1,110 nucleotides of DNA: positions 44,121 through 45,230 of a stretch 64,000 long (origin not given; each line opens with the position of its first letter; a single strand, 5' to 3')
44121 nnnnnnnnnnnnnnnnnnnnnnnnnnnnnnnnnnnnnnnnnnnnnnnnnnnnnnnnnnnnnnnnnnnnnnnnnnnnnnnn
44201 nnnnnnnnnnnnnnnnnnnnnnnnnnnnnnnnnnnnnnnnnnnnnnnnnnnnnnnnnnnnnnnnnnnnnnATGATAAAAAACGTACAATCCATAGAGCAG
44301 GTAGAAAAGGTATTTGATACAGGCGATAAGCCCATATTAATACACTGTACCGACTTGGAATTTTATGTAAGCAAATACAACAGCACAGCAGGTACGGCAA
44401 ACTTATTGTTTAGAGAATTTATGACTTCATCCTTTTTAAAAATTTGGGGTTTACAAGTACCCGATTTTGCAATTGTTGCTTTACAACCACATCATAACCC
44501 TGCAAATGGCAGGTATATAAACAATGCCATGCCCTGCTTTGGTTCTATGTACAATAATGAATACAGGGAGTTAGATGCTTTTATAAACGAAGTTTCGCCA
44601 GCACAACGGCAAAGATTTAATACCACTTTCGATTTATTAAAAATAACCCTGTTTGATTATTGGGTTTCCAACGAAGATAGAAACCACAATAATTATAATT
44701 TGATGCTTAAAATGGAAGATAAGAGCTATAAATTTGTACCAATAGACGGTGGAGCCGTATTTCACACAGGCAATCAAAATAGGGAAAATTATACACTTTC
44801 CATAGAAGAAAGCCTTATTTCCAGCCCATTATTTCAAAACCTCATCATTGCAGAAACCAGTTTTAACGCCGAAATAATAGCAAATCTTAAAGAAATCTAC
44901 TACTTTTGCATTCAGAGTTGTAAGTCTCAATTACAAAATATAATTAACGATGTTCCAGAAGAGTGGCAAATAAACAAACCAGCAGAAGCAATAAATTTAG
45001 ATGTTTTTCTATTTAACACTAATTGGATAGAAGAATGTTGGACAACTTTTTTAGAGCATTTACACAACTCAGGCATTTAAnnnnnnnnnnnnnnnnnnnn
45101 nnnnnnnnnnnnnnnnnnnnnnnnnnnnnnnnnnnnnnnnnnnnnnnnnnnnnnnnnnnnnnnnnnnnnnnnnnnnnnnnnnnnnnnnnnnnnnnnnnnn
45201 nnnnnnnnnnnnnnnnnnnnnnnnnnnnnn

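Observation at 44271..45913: Tightly coupled HipA-like kinase + DUF3037 pair with no recognisable antitoxin partner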

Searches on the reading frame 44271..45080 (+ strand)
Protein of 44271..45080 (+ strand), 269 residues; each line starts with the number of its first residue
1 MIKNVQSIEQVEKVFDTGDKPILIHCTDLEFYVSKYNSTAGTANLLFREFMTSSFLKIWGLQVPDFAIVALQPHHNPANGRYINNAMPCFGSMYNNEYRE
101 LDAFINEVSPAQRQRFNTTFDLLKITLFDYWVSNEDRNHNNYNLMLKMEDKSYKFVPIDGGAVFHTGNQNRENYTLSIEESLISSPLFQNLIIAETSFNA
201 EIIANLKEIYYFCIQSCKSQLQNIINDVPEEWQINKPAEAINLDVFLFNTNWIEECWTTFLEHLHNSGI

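Call 4: search_protein_families(library=pfam, proteins=[window:44271-45080:+], max_evalue=1)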
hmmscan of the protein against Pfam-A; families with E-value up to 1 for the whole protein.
window:44271-45080:+ (269 aa): 3 families
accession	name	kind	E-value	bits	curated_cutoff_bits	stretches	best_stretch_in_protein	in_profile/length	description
PF20613.4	HipA_2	-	2.8e-16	59.9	27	1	17-246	11-220/240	HipA-like kinase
PF06702.18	Fam20C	-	0.0076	16.4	26.8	1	104-171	73-136/218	Golgi casein kinase, C-terminal, Fam20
PF08394.17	Arc_trans_TRASH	-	0.045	14.3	27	1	207-223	21-37/43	Archaeal TRASH domain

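Call 5: search_protein_families(library=ncbifam, proteins=[window:44271-45080:+], max_evalue=1)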
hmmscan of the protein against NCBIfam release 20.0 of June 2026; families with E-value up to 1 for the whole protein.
window:44271-45080:+ (269 aa): 0 families

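Call 6: search_protein_families(library=padloc, proteins=[window:44271-45080:+], max_evalue=1)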
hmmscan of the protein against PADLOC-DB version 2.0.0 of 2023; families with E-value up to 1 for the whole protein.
window:44271-45080:+ (269 aa): 6 families
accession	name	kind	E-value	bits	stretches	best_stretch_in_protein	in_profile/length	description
PDLC04766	PDC-M66A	-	6e-08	30.2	1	1-147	9-160/270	-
PDLC04340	PDC-M03A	-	1e-05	23.2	1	114-170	122-177/280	-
PDLC04339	PDC-M03A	-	2.5e-05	21.8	1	114-158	129-171/293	-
PDLC04344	PDC-M03A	-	0.00015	19.3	1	126-151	154-179/305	-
PDLC04345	PDC-M03A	-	0.0059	13.9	1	104-154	129-180/302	-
PDLC04342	PDC-M03A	-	0.05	11.1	1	124-151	153-180/299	-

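Call 18: find_homologous_proteins(query=window:44271-45080:+)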
Query window:44271-45080:+ (269 aa): 31 proteins with E <= 0.001 among 248 candidates.
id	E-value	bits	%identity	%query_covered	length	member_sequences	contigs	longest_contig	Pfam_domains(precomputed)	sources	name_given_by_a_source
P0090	8.3e-169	578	93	100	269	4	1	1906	PF20613.5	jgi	jgi:hypothetical protein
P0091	1.0e-107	378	63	98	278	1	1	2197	PF20613.5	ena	-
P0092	2.2e-107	377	62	99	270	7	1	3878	PF20613.5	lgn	-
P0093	2.7e-107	376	64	98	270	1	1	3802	PF20613.5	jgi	jgi:hypothetical protein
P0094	5.7e-107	375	61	99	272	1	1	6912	PF20613.5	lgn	-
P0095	2.3e-104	367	60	99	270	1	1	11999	PF20613.5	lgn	-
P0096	2.4e-104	367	61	100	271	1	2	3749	PF20613.5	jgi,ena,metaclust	metaclust:\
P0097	3.4e-102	360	59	97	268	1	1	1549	PF20613.5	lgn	-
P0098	3.7e-102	360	60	97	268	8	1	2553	PF20613.5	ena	-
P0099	5.3e-102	359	59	99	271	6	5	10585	PF20613.5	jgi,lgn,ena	-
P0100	3.1e-101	357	58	97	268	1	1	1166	PF20613.5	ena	-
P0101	9.6e-100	352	57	99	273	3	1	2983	PF20613.5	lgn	-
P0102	1.2e-99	351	59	97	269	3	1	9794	PF20613.5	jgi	-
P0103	3.1e-99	350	57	99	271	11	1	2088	PF20613.5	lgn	-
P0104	7.2e-98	346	56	99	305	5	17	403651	PF20613.5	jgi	jgi:hypothetical protein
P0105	9.1e-98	345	54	99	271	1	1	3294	PF20613.5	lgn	-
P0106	1.0e-96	342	57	98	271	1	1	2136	PF20613.5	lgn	-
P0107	1.3e-96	341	56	99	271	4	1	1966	PF20613.5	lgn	-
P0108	2.1e-96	341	56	99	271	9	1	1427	PF20613.5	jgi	jgi:hypothetical protein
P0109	2.5e-95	337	55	99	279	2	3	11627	PF20613.5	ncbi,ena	-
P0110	2.0e-93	331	56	97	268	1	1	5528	PF20613.5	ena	-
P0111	4.9e-77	277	49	99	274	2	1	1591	PF20613.5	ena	-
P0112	6.7e-71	257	60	72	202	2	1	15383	PF20613.5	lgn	-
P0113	1.8e-65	239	45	96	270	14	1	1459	PF20613.5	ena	-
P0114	7.7e-50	188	38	98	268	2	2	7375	PF20613.5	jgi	jgi:hypothetical protein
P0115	4.8e-36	143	32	87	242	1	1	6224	PF20613.5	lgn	-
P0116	7.6e-36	142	34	97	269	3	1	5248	PF20613.5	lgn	-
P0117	1.6e-34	138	33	96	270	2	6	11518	PF20613.5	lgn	-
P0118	3.9e-34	137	34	92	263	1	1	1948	PF20613.5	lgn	-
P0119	8.0e-31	126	34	93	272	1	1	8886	PF20613.5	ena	-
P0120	3.9e-26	110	32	91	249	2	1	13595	PF20613.5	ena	-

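Call 24: find_related_loci(query=A2, collection=genome_contigs, flank=6000)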
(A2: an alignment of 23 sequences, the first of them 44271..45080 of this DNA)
Query A2 (269 aa) in genome_contigs; peptide patterns used: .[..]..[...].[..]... (x = any residue, [..] = any of these).
62 stretches matched a pattern; 60 encode a relative of the query (tblastn E <= 1e-3); 60 distinct loci.
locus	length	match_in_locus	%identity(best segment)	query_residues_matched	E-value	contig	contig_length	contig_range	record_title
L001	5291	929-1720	59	2-265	2e-107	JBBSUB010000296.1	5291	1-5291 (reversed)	MAG: Chitinophagales bacterium isolate SVL2_sbin.35 SVL2_sbin.35_k141_679486_length_5291_cov_19.9157, whole genome shotg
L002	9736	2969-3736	60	1-267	2e-105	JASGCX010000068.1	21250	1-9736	MAG: Flavobacterium sp. isolate MAG17 NODE_1136_length_21250_cov_49.361029, whole genome shotgun sequence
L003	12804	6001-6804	43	2-265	3e-69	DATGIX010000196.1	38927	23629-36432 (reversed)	MAG TPA_asm: Puia sp. isolate SMAG_U9818 k141_599388, whole genome shotgun sequence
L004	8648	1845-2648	42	2-265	2e-67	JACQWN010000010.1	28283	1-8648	MAG: Bacteroidia bacterium isolate NC_groundwater_1490_Pr4_B-0.1um_35_3 SR1-18-B1_scaffold_33644, whole genome shotgun s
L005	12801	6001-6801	36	2-264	2e-60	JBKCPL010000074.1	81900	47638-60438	MAG: Bacteroidota bacterium isolate samp_506_metabat2_96 samp_506_2829680, whole genome shotgun sequence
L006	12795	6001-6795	39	5-266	5e-58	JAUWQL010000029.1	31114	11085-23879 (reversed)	MAG: Bacteroidales bacterium isolate CSMAG_2501 CSMAG_2501_k141_933962_length_31114_cov_14.0000, whole genome shotgun se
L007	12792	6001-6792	39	2-262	5e-57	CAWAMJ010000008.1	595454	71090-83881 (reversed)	MAG: uncultured Prolixibacteraceae bacterium isolate MFD01721.bin.1.283 genome assembly, contig: contig_4664, whole geno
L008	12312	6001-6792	40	2-262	9e-57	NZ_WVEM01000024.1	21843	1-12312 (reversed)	Sunxiuqinia indica strain RC1_OXG_1F NODE_24_length_21843_cov_52.530154, whole genome shotgun sequence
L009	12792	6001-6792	39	2-262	6e-55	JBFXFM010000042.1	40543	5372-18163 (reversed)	MAG: Draconibacterium sp. isolate CA_2019_TPIn_14 NODE_3030_length_40543_cov_7.257769_TPIn, whole genome shotgun sequenc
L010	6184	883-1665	40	3-260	3e-55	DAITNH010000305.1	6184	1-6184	MAG TPA_asm: Prolixibacteraceae bacterium isolate CTOTU11651 NODE_6791_length_6184_cov_7.032469, whole genome shotgun se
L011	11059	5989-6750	40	7-261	4e-55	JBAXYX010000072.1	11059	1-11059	MAG: Lentimicrobiaceae bacterium isolate SO_2016_CLC_T1_28 scaffold06341_PH3_Jul14_2016, whole genome shotgun sequence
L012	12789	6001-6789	39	1-260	7e-55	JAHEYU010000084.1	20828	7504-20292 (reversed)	MAG: Bacteroidetes bacterium isolate nzgw135 NODE_4306_length_20829_cov_4.566786, whole genome shotgun sequence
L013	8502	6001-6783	37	6-265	5e-52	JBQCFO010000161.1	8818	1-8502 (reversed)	MAG: Ginsengibacter sp. isolate bin189 k141_1654154, whole genome shotgun sequence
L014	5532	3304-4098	35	5-264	3e-52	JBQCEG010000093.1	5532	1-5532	MAG: Ginsengibacter sp. isolate bin114 k127_4412188, whole genome shotgun sequence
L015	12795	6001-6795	36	2-265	2e-51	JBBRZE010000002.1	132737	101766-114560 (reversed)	MAG: Bacteroidales bacterium isolate metawrap_la5_24 metawrap_la5_24_K_377607_L_132737_cov_34.9524, whole genome shotgun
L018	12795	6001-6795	37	2-265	8e-49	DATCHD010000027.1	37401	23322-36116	MAG TPA_asm: Prolixibacteraceae bacterium isolate SMAG_U7824 k141_1166801, whole genome shotgun sequence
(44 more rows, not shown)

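Call 45: search_dna_similar(query=window:44271-45080:+, collection=plasmids, mode=protein, max_evalue=0.001, max_rows=30)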
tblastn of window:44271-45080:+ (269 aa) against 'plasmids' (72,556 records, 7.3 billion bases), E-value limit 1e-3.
Records with a match: 1; places in all: 1; records where one place covers at least 80% of the query: 0.
Best place of each record, by identity: <60% 1.
By first word of the organism name: Alisedimentitalea 1.
By predicted mobility (MOB-suite, as given by PLSDB): non-mobilizable 1.
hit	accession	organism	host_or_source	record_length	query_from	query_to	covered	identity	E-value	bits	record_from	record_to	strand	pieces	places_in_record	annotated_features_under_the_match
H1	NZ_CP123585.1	Alisedimentitalea scapharcae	Anadara broughtonii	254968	6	159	57%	25.9%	3e-6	56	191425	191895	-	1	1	HipA family kinase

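Call 46: search_dna_similar(query=window:44271-45080:+, collection=phages, mode=protein, max_evalue=0.001, max_rows=20)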
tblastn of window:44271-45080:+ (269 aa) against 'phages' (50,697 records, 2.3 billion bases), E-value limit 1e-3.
No match.

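Call 47: get_annotated_region(hit=H1, flank=5000)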
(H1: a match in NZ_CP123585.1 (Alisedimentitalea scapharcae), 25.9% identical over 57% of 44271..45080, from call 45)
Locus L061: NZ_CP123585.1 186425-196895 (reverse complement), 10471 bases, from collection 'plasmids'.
description: Alisedimentitalea scapharcae strain KCTC 42119 plasmid unnamed4, complete sequence
organism: Alisedimentitalea scapharcae (NCBI taxid 1524259)
taxonomy: Bacteria; Pseudomonadota; Alphaproteobacteria; Rhodobacterales; Paracoccaceae; Alisedimentitalea; Alisedimentitalea scapharcae
host: -; source: Anadara broughtonii; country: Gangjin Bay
typing (MOB-suite, as given by PLSDB): non-mobilizable
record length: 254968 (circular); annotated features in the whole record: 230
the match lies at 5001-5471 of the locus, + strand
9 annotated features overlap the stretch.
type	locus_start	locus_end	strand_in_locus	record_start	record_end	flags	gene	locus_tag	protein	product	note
CDS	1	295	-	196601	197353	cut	-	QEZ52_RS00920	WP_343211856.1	IclR family transcriptional regulator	GO:0006355 - regulation of DNA-templated transcription [Evidence IEA]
CDS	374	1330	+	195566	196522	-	-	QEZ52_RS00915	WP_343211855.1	NAD(P)-dependent oxidoreductase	-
CDS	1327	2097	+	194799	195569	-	-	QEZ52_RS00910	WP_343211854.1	glucose 1-dehydrogenase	-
CDS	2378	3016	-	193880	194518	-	-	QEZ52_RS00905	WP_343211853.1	LysE family translocator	-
CDS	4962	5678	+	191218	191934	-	-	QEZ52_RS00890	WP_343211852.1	HipA family kinase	-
CDS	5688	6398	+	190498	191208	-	-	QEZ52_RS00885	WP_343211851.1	IS6 family transposase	-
CDS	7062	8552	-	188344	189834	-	-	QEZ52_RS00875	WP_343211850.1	sulfatase-like hydrolase/transferase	-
CDS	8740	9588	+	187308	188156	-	-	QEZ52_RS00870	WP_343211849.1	LysR family transcriptional regulator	GO:0006355 - regulation of DNA-templated transcription [Evidence IEA]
CDS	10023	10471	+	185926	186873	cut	-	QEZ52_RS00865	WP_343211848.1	LysR family transcriptional regulator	-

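Call 48: predict_structure(alignment_id=A2)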
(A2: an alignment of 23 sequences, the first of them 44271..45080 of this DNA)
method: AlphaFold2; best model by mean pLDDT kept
length: 269 residues; sequences in the alignment: 23
mean_pLDDT: 89.0   pTM: 0.90
mean pLDDT of the five models: 89.0, 88.8, 88.3, 87.6, 87.3
residues with pLDDT >= 90: 176; 70-90: 72; 50-70: 19; < 50: 2
segments of 3 or more residues with pLDDT < 50: none
pLDDT, mean of each block of 10 residues (from residue 1): 93 90 97 95 94 97 96 90 93 90 64 77 94 91 88 89 80 87 86 65 91 98 97 95 93 96 75
secondary structure, 60 per line:
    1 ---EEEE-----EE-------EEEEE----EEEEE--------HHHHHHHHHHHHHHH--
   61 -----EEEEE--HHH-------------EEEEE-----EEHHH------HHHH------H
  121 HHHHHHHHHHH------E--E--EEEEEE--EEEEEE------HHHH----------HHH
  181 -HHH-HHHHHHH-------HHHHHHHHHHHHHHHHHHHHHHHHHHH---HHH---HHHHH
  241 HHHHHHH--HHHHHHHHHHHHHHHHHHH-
elements in order: E4-7 E22-26 E31-35 H44-58 E66-70 E89-93 H110-113 H120-131 E144-149 E152-157 H164-167 H186-192 H200-226 H236-247 H250-268

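Call 50: search_solved_structures(query=A2, max_evalue=1)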
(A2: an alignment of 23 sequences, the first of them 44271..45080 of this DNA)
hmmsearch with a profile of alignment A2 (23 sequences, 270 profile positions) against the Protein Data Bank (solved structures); distinct sequences matched with E-value up to 1: 5.
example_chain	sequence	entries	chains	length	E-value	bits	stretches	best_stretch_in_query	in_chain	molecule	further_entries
7vkb_A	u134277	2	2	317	0.012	18.2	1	27-214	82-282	HipA_C domain-containing protein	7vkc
4kqa_A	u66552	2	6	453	0.014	18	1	104-208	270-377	Protein H03A11.1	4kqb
8ezr_B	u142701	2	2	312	0.024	17.2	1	27-214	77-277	HipT(Lp)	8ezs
4pu5_A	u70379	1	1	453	0.16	14.5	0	109-149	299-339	Toxin-antitoxin system toxin HipA family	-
4pu3_A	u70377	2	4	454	0.16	14.5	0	109-149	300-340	Toxin-antitoxin system toxin HipA family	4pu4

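Call 56: fold_search(model_id=the predicted structure, library=pdb)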
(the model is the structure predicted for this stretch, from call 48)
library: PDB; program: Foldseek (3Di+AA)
matches with E <= 10: 1768; with E <= 0.001: 64
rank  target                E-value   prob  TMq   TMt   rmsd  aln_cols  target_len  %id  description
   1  4hnd_B                3.3e-06  1.00  0.52  0.43   7.5       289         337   16  Crystal structure of the catalytic domain of Selenomethionine substituted human PI4KIIalpha in complex with ADP (released 2014-04-09)
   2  3akk_D                4.1e-06  1.00  0.59  0.56   6.6       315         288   15  Crystal structure of A Helicobacter pylori proinflammatory kinase CtkA (released 2010-12-01)
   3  3akk_B                4.8e-06  1.00  0.56  0.53   7.4       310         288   15  Crystal structure of A Helicobacter pylori proinflammatory kinase CtkA (released 2010-12-01)
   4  3akk_A                5.7e-06  1.00  0.58  0.53   6.8       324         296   14  Crystal structure of A Helicobacter pylori proinflammatory kinase CtkA (released 2010-12-01)
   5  3akk_C                6.4e-06  1.00  0.55  0.52   7.1       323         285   13  Crystal structure of A Helicobacter pylori proinflammatory kinase CtkA (released 2010-12-01)
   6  6ykg                  9.0e-06  1.00  0.47  0.26   7.1       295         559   11  Structure-based exploration of selectivity for ATM inhibitors in Huntingtons disease (released 2021-04-14)
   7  4hne_B                1.0e-05  1.00  0.55  0.45   6.8       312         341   15  Crystal structure of the catalytic domain of human type II alpha Phosphatidylinositol 4-kinase (PI4KIIalpha) in comple (released 2014-04-09)
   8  4uwh                  1.7e-05  1.00  0.45  0.26   7.4       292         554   12  Discovery of (2S)-8-((3R)-3-Methylmorpholin-4-yl)-1-(3-methyl-2-oxo- butyl)-2-(trifluoromethyl)-3,4-dihydro-2H-pyrimido( (released 2014-11-26)
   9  4pu5                  2.3e-05  1.00  0.34  0.23  13.6       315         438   13  Shewanella oneidensis Toxin Antitoxin System Toxin Protein HipA Bound with AMPPNP and Mg (released 2014-08-06)
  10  7wcf                  2.5e-05  1.00  0.52  0.45   8.6       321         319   14  Crystal structure of the kinase with AMP-PNP (released 2022-06-29)
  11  3ihy_C                2.5e-05  1.00  0.48  0.29   6.9       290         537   12  Human PIK3C3 crystal structure (released 2009-10-13)
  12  3akj_A                2.6e-05  1.00  0.51  0.51   7.4       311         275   15  Crystal structure of A Helicobacter pylori proinflammatory kinase CtkA (released 2010-12-01)
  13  8rxr_B                2.6e-05  1.00  0.49  0.29   6.7       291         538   11  Crystal structure of VPS34 in complex with inhibitor SB02024 (released 2024-03-20)
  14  7rsv_A                2.7e-05  1.00  0.49  0.29   6.7       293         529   11  Structure of the VPS34 kinase domain with compound 5 (released 2021-11-24)
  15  4uwf                  2.9e-05  1.00  0.45  0.26   7.3       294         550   12  Discovery of (2S)-8-((3R)-3-Methylmorpholin-4-yl)-1-(3-methyl-2-oxo- butyl)-2-(trifluoromethyl)-3,4-dihydro-2H-pyrimido( (released 2014-11-26)
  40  7vkc                  1.7e-04  1.00  0.51  0.45   8.5       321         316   15  Crystal structure of a bacterial Ser/Thr kinase (released 2022-06-29)
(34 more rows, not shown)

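Call 70: search_protein_families(library=phrogs, proteins=[window:44271-45080:+], max_evalue=0.01)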
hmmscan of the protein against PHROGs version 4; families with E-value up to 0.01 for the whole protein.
window:44271-45080:+ (269 aa): 2 families
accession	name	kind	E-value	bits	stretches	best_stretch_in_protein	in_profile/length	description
phrog_3162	-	unknown function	1.2e-21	78.3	1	12-238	9-222/247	-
phrog_8728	-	unknown function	0.00021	21.4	1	114-157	145-188/307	-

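Call 71: search_protein_families(library=padloc, proteins=[P0114, P0116, P0119, P0120], max_evalue=0.01)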
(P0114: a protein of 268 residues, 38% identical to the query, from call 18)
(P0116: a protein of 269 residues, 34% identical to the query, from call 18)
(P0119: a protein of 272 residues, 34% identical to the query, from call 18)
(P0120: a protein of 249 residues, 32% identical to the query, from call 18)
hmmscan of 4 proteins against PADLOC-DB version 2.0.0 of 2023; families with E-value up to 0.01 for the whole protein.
P0114 (268 aa): 4 families
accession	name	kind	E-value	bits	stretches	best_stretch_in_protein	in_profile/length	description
PDLC04766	PDC-M66A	-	9.3e-14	49.3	1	5-244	14-249/270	-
PDLC04339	PDC-M03A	-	0.0005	17.5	1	116-159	130-172/293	-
PDLC04344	PDC-M03A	-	0.00068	17.2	1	128-151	155-178/305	-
PDLC04340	PDC-M03A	-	0.0023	15.5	0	118-179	125-186/280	-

P0116 (269 aa): 4 families
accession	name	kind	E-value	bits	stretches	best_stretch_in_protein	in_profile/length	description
PDLC04766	PDC-M66A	-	1.9e-09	35.1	1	38-159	56-170/270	-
PDLC04339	PDC-M03A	-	8.3e-05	20.1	1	111-218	128-244/293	-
PDLC03430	REase_II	-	0.0048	14.2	1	75-143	132-199/318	Type II restriction enzyme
PDLC04344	PDC-M03A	-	0.0081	13.6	0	124-147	154-177/305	-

P0119 (272 aa): 5 families
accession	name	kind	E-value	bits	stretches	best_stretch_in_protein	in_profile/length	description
PDLC04340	PDC-M03A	-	1.3e-07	29.4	1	120-207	126-205/280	-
PDLC04339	PDC-M03A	-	5.2e-05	20.7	1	116-158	129-171/293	-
PDLC04344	PDC-M03A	-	0.00024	18.6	1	129-158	155-185/305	-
PDLC04766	PDC-M66A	-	0.0011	16.2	1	124-236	135-240/270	-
PDLC04342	PDC-M03A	-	0.003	15.2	1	128-153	155-182/299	-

P0120 (249 aa): 3 families
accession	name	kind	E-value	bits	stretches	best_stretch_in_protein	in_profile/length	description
PDLC04766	PDC-M66A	-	1.1e-09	35.9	1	20-238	57-266/270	-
PDLC04339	PDC-M03A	-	1.6e-05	22.4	1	94-242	125-262/293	-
PDLC04340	PDC-M03A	-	6.6e-05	20.5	1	90-226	114-252/280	-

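Call 79: search_protein_families(library=padloc, alignment_id=A4, max_evalue=0.00001)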
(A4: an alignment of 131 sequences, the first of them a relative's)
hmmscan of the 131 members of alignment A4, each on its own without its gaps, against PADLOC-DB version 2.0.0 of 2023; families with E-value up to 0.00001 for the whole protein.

A. member 1, L001:2911-4152:- (414 aa): 0 families

B. families by the number of members that match (of 131 scanned): 531 families (the first 25 are shown)
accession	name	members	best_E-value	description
PDLC04134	mad2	5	2.3e-47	mads_2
PDLC02525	PglX|PglXI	5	2.4e-12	PglX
PDLC03099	Specificity_I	4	3.3e-92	Type I specificity subunit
PDLC03154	Specificity_I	4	2.8e-85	Type I specificity subunit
PDLC03068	Specificity_I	4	2.9e-81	Type I specificity subunit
PDLC03119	Specificity_I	4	1.8e-76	Type I specificity subunit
PDLC03107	Specificity_I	4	1.1e-74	Type I specificity subunit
PDLC03084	Specificity_I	4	5.5e-72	Type I specificity subunit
PDLC03069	Specificity_I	4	2.8e-66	Type I specificity subunit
PDLC03108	Specificity_I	4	2.8e-64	Type I specificity subunit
PDLC03090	Specificity_I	4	6.1e-63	Type I specificity subunit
PDLC03089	Specificity_I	4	6.5e-62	Type I specificity subunit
PDLC03100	Specificity_I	4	3.3e-56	Type I specificity subunit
PDLC03086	Specificity_I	4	1.4e-55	Type I specificity subunit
PDLC03169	Specificity_I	4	2.1e-55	Type I specificity subunit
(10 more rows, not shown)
